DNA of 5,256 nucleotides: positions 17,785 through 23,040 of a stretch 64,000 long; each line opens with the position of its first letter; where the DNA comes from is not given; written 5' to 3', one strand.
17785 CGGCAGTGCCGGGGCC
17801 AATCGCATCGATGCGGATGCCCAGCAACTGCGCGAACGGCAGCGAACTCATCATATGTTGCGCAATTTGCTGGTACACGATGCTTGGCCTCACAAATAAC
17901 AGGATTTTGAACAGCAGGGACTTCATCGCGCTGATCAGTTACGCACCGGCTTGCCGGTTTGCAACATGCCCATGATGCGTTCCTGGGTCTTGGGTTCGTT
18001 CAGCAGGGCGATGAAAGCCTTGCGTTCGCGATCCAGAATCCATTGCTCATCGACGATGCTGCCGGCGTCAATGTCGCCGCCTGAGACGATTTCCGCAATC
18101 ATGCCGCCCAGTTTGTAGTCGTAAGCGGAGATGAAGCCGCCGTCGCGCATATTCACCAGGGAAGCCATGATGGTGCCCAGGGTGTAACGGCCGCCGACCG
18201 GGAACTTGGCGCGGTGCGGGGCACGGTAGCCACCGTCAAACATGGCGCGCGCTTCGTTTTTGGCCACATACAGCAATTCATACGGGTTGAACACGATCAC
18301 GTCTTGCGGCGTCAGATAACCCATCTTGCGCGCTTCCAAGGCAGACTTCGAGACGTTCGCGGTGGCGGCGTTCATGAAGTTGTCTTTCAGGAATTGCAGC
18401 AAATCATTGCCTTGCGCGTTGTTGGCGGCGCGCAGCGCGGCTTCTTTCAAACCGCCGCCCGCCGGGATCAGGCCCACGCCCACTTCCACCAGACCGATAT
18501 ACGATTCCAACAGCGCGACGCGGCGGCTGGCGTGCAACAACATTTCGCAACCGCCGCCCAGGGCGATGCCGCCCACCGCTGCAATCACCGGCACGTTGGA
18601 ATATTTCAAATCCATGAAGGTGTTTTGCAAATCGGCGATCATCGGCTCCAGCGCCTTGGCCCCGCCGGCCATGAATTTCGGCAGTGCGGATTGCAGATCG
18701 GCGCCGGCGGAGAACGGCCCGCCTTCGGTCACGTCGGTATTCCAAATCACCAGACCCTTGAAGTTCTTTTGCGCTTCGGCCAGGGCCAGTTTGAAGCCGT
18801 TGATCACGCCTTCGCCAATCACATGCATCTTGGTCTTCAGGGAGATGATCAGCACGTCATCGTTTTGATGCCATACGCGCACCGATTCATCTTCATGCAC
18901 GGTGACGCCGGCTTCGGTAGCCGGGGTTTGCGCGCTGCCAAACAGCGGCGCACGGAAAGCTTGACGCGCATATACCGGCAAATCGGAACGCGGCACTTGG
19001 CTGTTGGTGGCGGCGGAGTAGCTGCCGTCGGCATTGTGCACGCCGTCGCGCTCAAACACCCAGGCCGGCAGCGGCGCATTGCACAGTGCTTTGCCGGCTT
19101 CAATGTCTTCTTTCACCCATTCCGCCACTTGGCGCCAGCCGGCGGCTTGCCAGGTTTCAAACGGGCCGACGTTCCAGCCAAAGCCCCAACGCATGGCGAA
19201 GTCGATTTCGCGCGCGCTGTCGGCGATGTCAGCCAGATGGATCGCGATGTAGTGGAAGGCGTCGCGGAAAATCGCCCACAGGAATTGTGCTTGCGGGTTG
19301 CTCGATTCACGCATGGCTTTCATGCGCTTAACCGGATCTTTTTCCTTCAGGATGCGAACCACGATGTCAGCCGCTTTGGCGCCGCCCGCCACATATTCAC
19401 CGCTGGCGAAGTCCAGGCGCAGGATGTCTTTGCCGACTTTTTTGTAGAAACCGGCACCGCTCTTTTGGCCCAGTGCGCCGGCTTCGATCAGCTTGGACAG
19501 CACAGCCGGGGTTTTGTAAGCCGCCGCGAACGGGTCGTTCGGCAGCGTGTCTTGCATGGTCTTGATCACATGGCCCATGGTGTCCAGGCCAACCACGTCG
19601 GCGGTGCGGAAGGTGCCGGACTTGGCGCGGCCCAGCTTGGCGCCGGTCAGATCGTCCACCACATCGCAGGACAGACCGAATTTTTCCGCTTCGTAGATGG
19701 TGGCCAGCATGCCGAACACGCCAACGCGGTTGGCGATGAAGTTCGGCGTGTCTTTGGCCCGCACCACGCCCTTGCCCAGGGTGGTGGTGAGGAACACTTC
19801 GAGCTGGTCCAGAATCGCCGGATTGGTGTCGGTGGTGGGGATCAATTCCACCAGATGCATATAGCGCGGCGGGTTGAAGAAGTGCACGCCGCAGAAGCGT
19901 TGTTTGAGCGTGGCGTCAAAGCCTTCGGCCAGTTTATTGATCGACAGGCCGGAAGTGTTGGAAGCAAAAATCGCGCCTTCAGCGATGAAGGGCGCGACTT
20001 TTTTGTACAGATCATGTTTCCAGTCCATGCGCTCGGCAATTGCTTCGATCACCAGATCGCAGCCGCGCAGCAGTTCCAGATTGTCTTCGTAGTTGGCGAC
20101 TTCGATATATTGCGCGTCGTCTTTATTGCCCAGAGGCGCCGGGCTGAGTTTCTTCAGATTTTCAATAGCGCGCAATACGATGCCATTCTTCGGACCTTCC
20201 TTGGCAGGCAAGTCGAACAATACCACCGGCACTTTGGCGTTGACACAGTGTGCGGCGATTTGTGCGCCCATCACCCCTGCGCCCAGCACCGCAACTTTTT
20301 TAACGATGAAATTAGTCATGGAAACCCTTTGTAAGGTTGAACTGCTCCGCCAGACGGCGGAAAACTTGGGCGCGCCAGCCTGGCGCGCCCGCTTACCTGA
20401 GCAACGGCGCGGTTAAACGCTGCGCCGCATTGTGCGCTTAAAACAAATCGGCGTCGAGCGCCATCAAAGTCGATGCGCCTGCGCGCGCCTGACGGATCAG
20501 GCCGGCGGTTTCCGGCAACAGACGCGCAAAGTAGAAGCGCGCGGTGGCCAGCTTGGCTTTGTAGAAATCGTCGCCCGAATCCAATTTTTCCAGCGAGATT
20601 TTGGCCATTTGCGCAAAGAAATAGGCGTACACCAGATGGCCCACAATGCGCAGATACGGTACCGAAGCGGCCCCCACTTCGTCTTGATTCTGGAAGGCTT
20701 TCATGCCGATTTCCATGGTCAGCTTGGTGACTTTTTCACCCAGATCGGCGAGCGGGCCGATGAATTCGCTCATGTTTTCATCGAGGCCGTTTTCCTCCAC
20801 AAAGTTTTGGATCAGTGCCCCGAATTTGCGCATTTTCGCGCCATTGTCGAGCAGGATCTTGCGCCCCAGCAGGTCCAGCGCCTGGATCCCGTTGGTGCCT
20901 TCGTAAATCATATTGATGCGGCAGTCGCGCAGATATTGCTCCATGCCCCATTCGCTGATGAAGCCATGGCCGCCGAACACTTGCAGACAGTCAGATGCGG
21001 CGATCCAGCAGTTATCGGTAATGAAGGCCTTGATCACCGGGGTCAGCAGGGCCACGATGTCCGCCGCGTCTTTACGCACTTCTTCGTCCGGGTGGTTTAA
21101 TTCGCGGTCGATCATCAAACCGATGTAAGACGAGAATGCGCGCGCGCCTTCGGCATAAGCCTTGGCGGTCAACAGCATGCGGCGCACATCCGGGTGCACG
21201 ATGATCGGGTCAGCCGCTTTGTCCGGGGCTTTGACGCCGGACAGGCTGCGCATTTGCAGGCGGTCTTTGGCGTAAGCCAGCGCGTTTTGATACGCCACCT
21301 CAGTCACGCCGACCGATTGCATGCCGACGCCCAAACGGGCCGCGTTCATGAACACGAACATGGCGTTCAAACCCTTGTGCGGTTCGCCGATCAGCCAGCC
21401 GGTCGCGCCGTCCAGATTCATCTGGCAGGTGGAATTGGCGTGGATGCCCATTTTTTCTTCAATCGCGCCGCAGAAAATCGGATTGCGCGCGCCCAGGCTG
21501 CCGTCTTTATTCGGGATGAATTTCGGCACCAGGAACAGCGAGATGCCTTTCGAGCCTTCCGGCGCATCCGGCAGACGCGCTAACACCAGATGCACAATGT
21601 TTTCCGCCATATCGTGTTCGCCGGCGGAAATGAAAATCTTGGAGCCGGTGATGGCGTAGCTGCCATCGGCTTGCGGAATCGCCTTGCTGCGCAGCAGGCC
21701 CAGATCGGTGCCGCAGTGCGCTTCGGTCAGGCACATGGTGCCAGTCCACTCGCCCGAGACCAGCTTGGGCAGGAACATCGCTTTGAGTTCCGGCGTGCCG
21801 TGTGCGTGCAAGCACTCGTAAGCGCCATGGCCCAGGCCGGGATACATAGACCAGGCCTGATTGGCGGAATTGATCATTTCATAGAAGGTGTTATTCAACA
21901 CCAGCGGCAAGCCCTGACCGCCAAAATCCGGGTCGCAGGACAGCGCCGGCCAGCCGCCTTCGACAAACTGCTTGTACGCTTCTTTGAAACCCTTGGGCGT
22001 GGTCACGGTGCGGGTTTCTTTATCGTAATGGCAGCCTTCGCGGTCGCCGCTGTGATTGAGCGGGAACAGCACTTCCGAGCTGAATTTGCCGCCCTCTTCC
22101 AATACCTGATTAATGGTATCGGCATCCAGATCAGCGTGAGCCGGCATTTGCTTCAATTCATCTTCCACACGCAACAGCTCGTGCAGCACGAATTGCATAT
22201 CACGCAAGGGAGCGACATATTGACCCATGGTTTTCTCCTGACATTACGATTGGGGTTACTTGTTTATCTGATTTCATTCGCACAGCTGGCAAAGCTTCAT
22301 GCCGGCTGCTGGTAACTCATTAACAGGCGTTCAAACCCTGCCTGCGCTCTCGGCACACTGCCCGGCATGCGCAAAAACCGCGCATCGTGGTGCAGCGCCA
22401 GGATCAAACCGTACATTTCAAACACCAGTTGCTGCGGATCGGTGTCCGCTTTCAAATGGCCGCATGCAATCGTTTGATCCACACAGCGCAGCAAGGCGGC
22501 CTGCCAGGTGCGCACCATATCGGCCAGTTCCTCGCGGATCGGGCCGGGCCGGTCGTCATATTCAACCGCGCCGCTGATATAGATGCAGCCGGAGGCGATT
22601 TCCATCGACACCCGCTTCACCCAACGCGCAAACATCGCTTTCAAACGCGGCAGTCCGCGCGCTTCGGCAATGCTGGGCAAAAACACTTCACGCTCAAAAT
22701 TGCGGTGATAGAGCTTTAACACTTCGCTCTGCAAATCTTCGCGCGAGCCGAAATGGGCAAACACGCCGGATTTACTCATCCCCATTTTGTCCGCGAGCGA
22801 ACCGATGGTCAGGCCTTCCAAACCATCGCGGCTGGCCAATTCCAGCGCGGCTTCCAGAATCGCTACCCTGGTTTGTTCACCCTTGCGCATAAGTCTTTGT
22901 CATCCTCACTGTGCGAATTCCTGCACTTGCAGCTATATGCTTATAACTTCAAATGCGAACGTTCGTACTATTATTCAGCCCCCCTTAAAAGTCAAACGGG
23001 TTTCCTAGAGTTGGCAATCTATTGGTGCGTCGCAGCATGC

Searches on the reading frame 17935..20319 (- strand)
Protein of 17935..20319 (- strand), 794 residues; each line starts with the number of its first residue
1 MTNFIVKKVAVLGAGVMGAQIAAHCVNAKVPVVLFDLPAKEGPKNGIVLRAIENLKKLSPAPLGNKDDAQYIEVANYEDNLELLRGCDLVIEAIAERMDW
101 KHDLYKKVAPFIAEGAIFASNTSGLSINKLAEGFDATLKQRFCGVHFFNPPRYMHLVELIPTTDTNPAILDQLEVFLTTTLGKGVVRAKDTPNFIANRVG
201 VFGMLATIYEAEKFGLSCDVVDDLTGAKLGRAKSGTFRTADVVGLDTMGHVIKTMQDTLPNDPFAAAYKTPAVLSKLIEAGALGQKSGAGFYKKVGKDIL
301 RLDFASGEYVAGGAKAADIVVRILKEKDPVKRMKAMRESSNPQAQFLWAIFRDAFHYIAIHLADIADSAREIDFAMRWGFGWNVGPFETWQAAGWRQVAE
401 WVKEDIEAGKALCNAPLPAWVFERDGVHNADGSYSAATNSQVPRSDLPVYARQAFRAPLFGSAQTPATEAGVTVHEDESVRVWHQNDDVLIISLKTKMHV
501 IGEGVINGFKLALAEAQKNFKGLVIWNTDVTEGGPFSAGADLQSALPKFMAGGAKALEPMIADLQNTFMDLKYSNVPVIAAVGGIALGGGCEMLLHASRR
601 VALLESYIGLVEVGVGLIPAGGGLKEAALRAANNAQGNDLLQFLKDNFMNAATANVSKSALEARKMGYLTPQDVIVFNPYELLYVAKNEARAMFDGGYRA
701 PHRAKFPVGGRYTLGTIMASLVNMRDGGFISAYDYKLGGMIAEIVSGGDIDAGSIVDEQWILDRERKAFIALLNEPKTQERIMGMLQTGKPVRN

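Call 46: search_protein_families(library=pfam, proteins=[window:17935-20319:-], max_evalue=0.1)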
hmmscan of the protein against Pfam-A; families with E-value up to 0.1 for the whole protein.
window:17935-20319:- (794 aa): 7 families
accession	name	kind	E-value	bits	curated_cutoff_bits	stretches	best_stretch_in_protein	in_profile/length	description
PF02737.24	3HCDH_N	-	8.3e-44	150.1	22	1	8-191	1-180/180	3-hydroxyacyl-CoA dehydrogenase, NAD binding domain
PF00725.27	3HCDH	-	2.2e-18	67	22.1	1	194-293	2-96/97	3-hydroxyacyl-CoA dehydrogenase, C-terminal domain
PF00378.25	ECH_1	-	6.4e-12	45.8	27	1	511-625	30-138/251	Enoyl-CoA hydratase/isomerase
PF16113.10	ECH_2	-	1.1e-08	35.4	27.2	1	505-623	19-135/335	Enoyl-CoA hydratase/isomerase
PF03446.21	NAD_binding_2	-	0.0007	20.1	21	1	8-39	1-32/161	NAD binding domain of 6-phosphogluconate dehydrogenase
PF01210.29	NAD_Gly3P_dh_N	-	0.079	13.4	23.1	0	8-126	1-107/158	NAD-dependent glycerol-3-phosphate dehydrogenase N-terminus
PF01266.30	DAO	-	0.089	12.7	27.9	0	8-36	1-29/353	FAD dependent oxidoreductase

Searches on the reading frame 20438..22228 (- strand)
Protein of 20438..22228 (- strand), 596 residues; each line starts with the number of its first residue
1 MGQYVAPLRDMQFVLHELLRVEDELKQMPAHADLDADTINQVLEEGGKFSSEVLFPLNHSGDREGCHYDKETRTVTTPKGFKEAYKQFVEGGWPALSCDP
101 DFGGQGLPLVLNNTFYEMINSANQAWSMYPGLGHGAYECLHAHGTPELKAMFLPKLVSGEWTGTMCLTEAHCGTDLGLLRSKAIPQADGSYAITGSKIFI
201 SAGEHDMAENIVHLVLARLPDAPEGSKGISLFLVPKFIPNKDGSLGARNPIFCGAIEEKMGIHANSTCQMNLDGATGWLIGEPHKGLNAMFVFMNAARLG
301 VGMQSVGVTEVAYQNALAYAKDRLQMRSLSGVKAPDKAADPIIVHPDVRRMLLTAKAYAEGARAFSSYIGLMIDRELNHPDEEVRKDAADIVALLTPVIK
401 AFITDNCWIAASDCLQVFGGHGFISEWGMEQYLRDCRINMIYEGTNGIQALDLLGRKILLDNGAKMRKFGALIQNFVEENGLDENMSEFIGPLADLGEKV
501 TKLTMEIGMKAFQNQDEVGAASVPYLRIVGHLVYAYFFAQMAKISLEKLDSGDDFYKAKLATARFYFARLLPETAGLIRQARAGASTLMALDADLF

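Call 46: search_protein_families(library=pfam, proteins=[window:20438-22228:-], max_evalue=0.1)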
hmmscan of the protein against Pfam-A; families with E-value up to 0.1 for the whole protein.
window:20438-22228:- (596 aa): 6 families
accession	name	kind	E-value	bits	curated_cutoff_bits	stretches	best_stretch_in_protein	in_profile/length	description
PF12806.12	Acyl-CoA_dh_C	-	4.5e-34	117.7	30.3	1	471-592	3-124/124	Acetyl-CoA dehydrogenase C-terminal like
PF00441.29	Acyl-CoA_dh_1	-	2.6e-21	76.7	22.4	1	285-452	2-144/150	Acyl-CoA dehydrogenase, C-terminal domain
PF02770.24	Acyl-CoA_dh_M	-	8.8e-12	45.5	33.3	1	165-273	2-95/97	Acyl-CoA dehydrogenase, middle domain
PF22924.1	ACOX_C_alpha1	-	3e-09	37.3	27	1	294-448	4-159/169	Acyl-CoA oxidase, C-alpha1 domain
PF02771.21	Acyl-CoA_dh_N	-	5.4e-09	36.9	22.9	1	82-160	34-113/113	Acyl-CoA dehydrogenase, N-terminal domain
PF08028.16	Acyl-CoA_dh_2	-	0.00069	20.4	22.7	1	300-446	2-133/134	Acyl-CoA dehydrogenase, C-terminal domain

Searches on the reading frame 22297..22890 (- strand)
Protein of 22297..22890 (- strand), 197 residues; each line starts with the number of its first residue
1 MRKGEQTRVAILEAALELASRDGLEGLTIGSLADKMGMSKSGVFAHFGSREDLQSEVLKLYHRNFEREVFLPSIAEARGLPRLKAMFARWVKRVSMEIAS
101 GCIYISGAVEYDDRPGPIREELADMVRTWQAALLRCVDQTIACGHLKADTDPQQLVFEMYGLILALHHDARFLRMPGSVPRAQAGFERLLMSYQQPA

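Call 46: search_protein_families(library=pfam, proteins=[window:22297-22890:-], max_evalue=0.1)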
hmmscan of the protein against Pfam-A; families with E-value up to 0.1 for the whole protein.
window:22297-22890:- (197 aa): 3 families
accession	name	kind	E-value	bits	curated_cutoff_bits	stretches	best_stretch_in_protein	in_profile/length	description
PF16925.10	TetR_C_13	-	2.5e-30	105.5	27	1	79-184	1-107/109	Tetracyclin repressor-like, C-terminal domain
PF00440.29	TetR_N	-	2.4e-10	40.5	24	1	11-55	1-45/47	Bacterial regulatory proteins, tetR family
PF16859.10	TetR_C_11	-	0.046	14.5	32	0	118-163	44-90/113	Tetracyclin repressor-like, C-terminal domain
